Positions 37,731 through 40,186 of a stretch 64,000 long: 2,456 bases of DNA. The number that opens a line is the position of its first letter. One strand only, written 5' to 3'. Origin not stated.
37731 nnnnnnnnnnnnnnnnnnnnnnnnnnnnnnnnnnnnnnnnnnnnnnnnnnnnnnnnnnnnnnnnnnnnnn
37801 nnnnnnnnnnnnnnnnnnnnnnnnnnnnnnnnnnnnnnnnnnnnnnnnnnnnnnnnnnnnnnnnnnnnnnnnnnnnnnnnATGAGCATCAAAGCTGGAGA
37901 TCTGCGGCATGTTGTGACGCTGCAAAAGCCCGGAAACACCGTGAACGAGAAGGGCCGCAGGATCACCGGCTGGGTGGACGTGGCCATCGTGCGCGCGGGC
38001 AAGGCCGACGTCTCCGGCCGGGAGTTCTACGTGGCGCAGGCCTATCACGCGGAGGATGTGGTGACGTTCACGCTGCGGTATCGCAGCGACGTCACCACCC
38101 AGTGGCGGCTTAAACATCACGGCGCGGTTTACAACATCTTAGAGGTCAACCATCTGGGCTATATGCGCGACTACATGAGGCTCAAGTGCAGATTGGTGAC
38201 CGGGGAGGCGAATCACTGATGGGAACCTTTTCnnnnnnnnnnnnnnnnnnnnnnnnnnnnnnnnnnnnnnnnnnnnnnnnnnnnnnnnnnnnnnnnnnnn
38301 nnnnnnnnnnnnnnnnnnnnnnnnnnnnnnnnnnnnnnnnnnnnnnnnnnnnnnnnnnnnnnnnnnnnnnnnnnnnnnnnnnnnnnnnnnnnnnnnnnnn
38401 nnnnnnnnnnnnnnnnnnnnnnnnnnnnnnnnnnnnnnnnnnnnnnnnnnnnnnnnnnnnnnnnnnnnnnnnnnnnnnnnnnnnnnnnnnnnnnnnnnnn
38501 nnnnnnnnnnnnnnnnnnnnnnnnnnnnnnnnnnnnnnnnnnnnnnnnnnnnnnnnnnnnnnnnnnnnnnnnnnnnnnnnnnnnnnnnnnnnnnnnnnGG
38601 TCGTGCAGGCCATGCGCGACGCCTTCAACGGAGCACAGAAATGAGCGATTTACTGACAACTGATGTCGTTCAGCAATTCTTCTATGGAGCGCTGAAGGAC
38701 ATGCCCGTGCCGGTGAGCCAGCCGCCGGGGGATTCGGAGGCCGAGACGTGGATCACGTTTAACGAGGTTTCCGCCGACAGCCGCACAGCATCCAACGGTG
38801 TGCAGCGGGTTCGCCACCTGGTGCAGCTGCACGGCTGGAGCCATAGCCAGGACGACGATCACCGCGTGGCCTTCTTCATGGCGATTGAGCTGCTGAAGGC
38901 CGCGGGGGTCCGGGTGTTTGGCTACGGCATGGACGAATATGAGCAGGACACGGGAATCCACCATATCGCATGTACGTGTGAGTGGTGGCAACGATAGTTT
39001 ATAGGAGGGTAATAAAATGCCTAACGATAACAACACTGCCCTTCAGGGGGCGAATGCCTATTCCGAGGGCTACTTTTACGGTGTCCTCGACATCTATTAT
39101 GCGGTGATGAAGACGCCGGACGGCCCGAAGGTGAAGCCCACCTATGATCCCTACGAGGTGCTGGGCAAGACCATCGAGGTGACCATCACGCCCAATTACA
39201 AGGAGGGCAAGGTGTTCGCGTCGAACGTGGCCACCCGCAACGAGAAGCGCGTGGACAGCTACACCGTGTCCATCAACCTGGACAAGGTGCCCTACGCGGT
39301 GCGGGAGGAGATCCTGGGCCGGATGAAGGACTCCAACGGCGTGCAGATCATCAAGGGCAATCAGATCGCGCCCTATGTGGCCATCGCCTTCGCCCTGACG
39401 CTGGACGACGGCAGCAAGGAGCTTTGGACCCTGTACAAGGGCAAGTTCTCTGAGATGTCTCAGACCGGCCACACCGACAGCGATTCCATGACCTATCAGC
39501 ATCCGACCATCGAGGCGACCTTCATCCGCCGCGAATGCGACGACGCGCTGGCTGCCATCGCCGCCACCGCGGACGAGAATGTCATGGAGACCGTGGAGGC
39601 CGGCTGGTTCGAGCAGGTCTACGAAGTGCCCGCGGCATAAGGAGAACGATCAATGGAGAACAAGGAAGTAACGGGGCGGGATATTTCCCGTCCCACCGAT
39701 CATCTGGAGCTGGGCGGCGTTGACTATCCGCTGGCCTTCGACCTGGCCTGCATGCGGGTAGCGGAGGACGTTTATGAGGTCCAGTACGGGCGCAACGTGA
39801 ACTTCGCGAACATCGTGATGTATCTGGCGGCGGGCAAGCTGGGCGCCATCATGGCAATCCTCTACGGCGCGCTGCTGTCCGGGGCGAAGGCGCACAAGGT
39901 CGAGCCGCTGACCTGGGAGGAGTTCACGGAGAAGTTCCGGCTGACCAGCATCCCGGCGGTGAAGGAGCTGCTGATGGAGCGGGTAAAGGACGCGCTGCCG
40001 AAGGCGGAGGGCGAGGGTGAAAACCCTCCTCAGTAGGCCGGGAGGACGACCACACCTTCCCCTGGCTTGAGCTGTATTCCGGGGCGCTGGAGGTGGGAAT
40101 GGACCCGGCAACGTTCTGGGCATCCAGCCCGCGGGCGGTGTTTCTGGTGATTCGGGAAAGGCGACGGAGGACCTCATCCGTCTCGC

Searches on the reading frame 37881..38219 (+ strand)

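Call 41: search_protein_families(library=pfam, proteins=[window:37881-38219:+], max_evalue=0.01)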
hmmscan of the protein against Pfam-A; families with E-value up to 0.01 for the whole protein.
window:37881-38219:+ (112 aa): 1 family
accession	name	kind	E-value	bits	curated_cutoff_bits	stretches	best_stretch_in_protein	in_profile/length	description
PF05521.18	Phage_HCP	-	6.7e-24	84.9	25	1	3-104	1-104/106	Phage head completion protein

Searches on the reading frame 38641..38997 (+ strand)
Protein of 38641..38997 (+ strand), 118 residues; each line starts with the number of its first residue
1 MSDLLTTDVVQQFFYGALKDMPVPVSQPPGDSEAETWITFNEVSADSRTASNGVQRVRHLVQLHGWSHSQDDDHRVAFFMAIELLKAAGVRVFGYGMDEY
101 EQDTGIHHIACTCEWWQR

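Call 41: search_protein_families(library=pfam, proteins=[window:38641-38997:+], max_evalue=0.01)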
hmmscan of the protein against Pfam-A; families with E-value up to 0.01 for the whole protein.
window:38641-38997:+ (118 aa): 1 family
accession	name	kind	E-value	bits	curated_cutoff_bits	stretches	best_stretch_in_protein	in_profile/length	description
PF11367.14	Tail_completion_gp17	-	0.00017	22.1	24.5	1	27-117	24-123/124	Tail completion protein gp17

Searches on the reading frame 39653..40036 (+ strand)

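Call 3: search_protein_families(library=pfam, proteins=[window:39653-40036:+], max_evalue=0.01)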
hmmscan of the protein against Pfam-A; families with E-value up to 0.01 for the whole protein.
window:39653-40036:+ (127 aa): 0 families

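Call 4: search_protein_families(library=phrogs, proteins=[window:39653-40036:+], max_evalue=0.001)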
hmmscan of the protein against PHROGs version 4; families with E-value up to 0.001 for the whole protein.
window:39653-40036:+ (127 aa): 1 family
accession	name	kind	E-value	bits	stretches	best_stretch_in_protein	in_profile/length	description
phrog_2115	-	tail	0.00047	21.5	1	18-123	10-109/125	tail protein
